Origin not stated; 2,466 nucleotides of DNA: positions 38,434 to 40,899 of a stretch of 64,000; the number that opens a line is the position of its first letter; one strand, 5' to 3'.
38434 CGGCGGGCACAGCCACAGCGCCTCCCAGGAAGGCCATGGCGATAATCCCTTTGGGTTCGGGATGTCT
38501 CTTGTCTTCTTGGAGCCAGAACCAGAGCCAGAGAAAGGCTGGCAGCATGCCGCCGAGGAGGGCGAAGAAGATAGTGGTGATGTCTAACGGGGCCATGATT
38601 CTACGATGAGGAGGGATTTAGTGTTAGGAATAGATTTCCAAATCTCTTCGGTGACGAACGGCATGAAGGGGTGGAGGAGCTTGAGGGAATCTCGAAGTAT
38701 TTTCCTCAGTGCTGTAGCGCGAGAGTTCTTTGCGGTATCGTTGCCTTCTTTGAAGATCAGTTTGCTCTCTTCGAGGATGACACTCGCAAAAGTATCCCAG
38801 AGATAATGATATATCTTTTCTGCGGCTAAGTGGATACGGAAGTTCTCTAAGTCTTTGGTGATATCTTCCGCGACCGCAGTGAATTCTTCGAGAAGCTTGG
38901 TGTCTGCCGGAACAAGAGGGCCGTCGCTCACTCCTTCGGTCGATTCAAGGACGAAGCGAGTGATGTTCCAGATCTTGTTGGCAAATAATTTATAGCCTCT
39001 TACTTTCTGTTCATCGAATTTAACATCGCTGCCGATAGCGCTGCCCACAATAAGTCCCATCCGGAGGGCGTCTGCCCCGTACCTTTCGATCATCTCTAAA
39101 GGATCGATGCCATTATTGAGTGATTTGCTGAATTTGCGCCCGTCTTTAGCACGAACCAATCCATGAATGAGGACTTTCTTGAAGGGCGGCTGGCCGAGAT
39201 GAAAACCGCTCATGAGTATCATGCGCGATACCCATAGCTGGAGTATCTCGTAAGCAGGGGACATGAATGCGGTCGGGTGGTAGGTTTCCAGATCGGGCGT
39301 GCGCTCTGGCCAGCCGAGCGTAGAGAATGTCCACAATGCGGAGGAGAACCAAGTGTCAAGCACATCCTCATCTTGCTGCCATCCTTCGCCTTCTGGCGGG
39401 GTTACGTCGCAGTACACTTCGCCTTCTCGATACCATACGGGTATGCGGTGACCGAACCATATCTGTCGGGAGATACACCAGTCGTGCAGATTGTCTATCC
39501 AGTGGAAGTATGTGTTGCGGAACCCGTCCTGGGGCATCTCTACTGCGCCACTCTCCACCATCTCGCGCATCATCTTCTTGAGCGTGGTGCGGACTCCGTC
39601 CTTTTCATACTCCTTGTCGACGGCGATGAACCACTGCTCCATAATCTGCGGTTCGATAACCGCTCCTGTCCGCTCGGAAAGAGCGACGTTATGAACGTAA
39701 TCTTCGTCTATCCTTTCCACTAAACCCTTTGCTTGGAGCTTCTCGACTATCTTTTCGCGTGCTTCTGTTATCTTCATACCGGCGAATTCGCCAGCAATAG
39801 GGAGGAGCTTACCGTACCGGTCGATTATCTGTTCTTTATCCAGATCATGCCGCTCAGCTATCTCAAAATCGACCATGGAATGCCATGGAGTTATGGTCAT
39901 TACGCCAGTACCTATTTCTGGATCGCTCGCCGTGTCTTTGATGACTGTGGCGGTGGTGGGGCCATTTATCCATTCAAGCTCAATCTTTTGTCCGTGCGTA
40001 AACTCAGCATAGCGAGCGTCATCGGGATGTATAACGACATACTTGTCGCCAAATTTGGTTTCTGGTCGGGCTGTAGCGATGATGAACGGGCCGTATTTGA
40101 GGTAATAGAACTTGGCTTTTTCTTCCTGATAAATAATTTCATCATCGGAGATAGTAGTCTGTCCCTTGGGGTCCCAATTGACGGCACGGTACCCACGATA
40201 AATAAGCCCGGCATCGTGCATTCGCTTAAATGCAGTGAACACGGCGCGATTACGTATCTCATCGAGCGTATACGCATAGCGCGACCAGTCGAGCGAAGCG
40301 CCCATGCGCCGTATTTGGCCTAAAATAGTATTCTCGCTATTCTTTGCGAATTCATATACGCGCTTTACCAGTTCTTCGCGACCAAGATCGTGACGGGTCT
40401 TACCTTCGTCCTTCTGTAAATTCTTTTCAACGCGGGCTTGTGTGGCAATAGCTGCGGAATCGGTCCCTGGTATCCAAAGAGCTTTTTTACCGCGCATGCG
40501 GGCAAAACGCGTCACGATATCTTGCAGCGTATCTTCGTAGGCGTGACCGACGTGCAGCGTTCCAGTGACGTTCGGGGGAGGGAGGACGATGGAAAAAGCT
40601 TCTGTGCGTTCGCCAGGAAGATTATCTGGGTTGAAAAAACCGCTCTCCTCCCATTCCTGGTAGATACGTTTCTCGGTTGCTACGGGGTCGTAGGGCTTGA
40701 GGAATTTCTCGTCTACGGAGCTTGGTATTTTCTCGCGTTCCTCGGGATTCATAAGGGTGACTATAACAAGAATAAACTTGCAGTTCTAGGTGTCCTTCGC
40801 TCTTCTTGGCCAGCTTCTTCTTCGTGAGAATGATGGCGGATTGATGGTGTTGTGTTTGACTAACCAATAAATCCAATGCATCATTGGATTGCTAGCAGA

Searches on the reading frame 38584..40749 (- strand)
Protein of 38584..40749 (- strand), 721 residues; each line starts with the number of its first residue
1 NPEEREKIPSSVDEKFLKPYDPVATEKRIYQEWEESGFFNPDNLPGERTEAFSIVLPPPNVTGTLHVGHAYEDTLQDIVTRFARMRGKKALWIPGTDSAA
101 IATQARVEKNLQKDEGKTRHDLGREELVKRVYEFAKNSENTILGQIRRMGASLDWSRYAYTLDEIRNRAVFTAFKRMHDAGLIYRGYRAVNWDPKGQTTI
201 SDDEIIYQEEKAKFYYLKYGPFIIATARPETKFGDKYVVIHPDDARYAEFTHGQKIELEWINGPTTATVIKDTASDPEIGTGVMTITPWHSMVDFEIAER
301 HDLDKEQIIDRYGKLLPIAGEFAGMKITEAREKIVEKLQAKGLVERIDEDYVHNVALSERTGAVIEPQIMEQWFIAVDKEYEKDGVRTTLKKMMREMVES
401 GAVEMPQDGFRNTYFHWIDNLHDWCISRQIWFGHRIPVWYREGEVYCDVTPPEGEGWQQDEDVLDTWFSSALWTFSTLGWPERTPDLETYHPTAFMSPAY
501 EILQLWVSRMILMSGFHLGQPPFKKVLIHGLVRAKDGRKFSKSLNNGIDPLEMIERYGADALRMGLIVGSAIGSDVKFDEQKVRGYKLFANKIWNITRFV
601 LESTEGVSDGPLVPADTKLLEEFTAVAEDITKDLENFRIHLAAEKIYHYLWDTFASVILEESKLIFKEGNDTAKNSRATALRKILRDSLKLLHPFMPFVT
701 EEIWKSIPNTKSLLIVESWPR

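Call 6: search_protein_families(library=pfam, proteins=[window:38584-40749:-], max_evalue=0.01)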
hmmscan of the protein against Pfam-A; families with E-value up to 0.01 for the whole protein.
window:38584-40749:- (721 aa): 3 families
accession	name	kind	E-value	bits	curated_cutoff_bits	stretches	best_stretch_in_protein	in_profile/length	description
PF00133.28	tRNA-synt_1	-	2.7e-119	399.1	22.7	1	29-579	2-414/414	tRNA synthetases class I (I, L, M and V)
PF08264.19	Anticodon_1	-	7.3e-25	88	25.1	1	616-720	1-105/148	Anticodon-binding domain of tRNA ligase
PF09334.17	tRNA-synt_1g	-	1.8e-20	73.5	20.1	2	59-205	8-135/391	tRNA synthetases class I (M)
